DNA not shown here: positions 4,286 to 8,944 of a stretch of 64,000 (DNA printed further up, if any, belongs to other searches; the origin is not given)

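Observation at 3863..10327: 6.4 kb nested insertion at the priA 3' end, bounded and subdivided by three direct copies of the priA terminus, with no recombinase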

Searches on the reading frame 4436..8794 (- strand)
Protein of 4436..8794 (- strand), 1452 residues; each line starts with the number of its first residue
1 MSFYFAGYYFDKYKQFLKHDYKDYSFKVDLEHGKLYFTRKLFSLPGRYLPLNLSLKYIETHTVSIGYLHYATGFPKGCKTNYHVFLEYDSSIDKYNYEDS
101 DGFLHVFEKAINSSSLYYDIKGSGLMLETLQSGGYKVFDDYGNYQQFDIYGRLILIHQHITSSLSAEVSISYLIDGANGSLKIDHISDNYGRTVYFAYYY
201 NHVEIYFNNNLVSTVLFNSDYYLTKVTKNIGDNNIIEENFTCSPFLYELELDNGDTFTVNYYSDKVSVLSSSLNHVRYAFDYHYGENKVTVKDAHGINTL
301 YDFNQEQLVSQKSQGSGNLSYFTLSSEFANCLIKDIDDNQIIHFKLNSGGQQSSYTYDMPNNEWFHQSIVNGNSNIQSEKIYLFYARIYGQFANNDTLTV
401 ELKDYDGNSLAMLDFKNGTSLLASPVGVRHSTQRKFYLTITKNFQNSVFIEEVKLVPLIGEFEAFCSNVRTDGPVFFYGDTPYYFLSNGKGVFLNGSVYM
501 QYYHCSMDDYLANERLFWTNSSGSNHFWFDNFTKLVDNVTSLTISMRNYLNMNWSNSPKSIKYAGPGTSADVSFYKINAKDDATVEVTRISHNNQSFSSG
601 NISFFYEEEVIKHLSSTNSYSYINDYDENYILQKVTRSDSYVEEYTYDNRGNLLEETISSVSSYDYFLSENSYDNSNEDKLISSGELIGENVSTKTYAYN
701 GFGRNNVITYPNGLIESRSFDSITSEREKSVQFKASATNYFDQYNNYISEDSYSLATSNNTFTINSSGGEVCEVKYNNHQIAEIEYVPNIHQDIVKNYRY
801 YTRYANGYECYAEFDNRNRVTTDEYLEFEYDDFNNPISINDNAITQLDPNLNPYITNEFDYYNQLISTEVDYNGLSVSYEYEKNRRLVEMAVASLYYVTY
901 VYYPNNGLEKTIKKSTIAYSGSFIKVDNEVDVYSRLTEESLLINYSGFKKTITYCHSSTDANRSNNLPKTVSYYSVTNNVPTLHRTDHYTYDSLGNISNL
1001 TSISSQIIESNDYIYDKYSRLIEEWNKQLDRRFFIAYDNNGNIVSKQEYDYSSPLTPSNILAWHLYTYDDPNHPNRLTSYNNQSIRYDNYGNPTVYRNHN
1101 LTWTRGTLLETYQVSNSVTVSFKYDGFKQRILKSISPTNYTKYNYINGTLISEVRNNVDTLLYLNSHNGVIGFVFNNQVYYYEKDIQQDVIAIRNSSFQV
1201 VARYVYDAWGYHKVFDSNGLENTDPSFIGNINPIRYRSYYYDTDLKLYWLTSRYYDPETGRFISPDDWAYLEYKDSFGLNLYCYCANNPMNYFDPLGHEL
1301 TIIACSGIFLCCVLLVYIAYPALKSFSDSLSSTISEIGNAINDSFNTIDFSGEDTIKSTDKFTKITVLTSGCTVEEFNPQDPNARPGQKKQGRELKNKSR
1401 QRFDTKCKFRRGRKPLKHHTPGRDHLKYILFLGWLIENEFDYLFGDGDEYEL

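Call 7: search_protein_families(library=pfam, proteins=[window:4436-8794:-], max_evalue=0.01)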
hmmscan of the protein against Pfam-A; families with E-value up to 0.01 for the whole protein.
window:4436-8794:- (1452 aa): 1 family
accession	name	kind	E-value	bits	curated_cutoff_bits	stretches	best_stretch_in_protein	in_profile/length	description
PF05593.20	RHS_repeat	-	5.1e-08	33.6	22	0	860-890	2-31/38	RHS Repeat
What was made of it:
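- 4436..8794 (-): RHS1: intact Rhs-repeat toxin (1452 aa). Shell to about aa 1296 (..FDPLGH), then a variable C-terminal toxin. Pfam RHS_repeat (call 7).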

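Call 43: find_encoding_contigs(protein=window:4436-8794:-, flank=10000, max_places=10)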
Protein window:4436-8794:- (1452 aa): 5 contigs read that carry it; 3 places shown.
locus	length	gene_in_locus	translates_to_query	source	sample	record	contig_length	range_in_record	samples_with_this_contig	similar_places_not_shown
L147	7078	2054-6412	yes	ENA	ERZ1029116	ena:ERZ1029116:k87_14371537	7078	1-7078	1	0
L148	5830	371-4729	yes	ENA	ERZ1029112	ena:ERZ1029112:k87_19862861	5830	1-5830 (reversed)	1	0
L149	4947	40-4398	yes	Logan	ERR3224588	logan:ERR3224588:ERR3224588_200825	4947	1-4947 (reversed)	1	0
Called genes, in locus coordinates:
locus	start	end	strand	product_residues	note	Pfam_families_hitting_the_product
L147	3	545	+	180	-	?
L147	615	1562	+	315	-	-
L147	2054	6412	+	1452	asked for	PF05593:RHS_repeat (faint)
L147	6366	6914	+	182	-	-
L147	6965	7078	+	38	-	?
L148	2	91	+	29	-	?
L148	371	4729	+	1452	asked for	PF05593:RHS_repeat (faint)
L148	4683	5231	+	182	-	-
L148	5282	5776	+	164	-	-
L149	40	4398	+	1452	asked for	PF05593:RHS_repeat (faint)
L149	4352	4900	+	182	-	-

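Call 44: find_homologous_proteins(query=window:4436-8794:-, max_evalue=1e-50)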
Query window:4436-8794:- (1452 aa): 43 proteins with E <= 1e-50 among 8000 candidates.
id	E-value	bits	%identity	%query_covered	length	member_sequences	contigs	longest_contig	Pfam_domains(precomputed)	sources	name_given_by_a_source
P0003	0.0e+0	3313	100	100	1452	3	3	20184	PF05593.20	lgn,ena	-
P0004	0.0e+0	2423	83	89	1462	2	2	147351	PF05593.20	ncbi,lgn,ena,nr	ncbi:MAG: RHS repeat-associated core domain-containing protein [Bacilli bacterium]|nr:RHS repeat-ass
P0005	0.0e+0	2093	72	91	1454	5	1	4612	PF05593.20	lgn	-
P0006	0.0e+0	2011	70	91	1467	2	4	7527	PF05593.20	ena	-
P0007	0.0e+0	1472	53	91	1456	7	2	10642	PF05593.20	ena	-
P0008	0.0e+0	1468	53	92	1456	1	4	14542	PF05593.20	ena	-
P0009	0.0e+0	1426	49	99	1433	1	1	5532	-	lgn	-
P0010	0.0e+0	1425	52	90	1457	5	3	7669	PF05593.20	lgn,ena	-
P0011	0.0e+0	1403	50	94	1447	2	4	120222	-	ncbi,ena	-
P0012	0.0e+0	1395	50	91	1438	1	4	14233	-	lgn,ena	-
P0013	0.0e+0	1384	50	92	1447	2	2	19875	PF05593.20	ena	-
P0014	0.0e+0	1380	51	89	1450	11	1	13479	-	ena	-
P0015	0.0e+0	1369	50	92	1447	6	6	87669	PF05593.20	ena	-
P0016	0.0e+0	1268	49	92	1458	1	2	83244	PF05593.20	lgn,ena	-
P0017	0.0e+0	1027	43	91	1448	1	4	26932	PF05593.20,PF25023.2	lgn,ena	-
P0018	0.0e+0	1015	44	90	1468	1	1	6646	PF05593.20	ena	-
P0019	6.6e-294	997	43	90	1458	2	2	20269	PF05593.20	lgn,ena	-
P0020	2.9e-293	994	43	91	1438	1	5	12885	PF05593.20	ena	-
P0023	2.9e-290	985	42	93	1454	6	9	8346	PF05593.20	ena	-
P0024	3.4e-289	981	42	90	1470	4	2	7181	PF05593.20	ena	-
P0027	1.8e-283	962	42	92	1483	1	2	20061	PF05593.20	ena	-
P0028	1.3e-282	959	41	91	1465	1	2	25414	PF05593.20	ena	-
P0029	4.5e-282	957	42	93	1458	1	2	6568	PF05593.20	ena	-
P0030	3.5e-281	954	42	89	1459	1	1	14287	PF05593.20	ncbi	-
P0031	3.5e-280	951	42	89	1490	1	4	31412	PF05593.20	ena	-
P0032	7.2e-280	950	42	90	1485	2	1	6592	PF05593.20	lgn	-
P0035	1.1e-277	943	42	90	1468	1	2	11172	PF05593.20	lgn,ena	-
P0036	2.7e-277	942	42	89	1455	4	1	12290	PF05593.20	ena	-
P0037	8.3e-276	937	41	90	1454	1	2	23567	PF05593.20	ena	-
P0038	1.6e-273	929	42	89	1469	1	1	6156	PF05593.20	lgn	-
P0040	4.5e-270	918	41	89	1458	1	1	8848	PF05593.20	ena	-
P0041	3.0e-264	898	40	92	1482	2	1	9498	PF05593.20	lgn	-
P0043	1.5e-56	210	36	28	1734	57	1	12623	PF05593.20,PF25023.2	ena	-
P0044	6.5e-52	195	40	25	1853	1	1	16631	PF05593.20,PF25023.2,PF20148.5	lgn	-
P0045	1.0e-51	194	24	89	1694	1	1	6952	PF05593.20,PF20148.5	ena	-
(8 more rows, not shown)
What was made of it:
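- On Rhs/YD-repeat polymorphic toxin-immunity module: 43 full-length homologues, most annotated with PF05593 (call 44). P0004 is 83% identical over 89% of the length (call 44).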

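Call 45: find_encoding_contigs(protein=P0004, flank=10000, max_places=4)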
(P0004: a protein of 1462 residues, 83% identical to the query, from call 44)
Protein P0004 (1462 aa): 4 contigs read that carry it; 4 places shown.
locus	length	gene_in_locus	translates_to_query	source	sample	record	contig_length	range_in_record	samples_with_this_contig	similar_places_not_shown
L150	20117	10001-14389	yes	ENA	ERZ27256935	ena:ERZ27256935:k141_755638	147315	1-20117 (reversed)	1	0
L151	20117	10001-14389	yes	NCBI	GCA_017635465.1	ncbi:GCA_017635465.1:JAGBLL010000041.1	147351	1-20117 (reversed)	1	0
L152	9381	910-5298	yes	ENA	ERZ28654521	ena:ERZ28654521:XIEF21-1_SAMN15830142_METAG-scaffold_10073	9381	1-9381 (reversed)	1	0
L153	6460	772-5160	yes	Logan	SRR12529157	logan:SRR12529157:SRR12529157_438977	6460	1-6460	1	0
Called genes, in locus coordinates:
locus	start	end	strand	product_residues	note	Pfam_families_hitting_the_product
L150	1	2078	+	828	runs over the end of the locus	-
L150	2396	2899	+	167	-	PF04542:Sigma70_r2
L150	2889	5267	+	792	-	-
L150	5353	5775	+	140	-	-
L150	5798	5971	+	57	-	-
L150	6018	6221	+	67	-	PF12441:CopG_antitoxin (weak)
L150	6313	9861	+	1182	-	PF01855:POR_N, PF17147:PFOR_II, PF01558:POR, PF00037:Fer4 (faint), PF12797:Fer4_2 (faint), PF12838:Fer4_7, PF13237:Fer4_10 (weak), PF02775:TPP_enzyme_C, +3 more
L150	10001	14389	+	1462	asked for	PF05593:RHS_repeat (faint)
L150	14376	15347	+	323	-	-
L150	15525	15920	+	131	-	-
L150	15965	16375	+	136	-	PF01957:NfeD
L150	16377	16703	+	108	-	PF01145:Band_7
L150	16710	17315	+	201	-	PF01145:Band_7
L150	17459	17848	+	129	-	PF20586:DUF6788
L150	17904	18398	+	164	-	PF08433:KTI12, PF13238:AAA_18 (faint), PF13671:AAA_33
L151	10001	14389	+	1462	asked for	PF05593:RHS_repeat (faint)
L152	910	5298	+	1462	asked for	PF05593:RHS_repeat (faint)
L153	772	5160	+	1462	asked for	PF05593:RHS_repeat (faint)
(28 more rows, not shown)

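Call 46: find_encoding_contigs(protein=P0006, flank=10000, max_places=4)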
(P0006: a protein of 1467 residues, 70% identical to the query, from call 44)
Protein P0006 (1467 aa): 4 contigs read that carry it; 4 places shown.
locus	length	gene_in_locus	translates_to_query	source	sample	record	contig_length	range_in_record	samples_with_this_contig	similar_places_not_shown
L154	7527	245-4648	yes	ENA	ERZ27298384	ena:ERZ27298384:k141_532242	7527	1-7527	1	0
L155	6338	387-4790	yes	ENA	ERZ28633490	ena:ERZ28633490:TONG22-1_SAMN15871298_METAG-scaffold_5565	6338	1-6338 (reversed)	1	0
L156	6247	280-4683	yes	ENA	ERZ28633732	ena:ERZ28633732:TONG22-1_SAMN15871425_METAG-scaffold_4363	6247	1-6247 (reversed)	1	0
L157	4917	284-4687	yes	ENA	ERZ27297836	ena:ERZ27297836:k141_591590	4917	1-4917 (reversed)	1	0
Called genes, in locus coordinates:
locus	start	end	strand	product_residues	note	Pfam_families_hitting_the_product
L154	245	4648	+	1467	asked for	PF05593:RHS_repeat (faint)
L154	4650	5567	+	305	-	-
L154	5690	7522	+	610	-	PF02922:CBM_48, PF22019:GlgB_N, PF00128:Alpha-amylase (weak), PF02806:Alpha-amylase_C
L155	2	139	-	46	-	?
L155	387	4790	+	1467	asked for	PF05593:RHS_repeat (faint)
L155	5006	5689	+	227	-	-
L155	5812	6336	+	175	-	?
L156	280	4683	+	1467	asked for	PF05593:RHS_repeat (faint)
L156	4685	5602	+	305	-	-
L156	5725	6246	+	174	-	?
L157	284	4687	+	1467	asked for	PF05593:RHS_repeat (faint)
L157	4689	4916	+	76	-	?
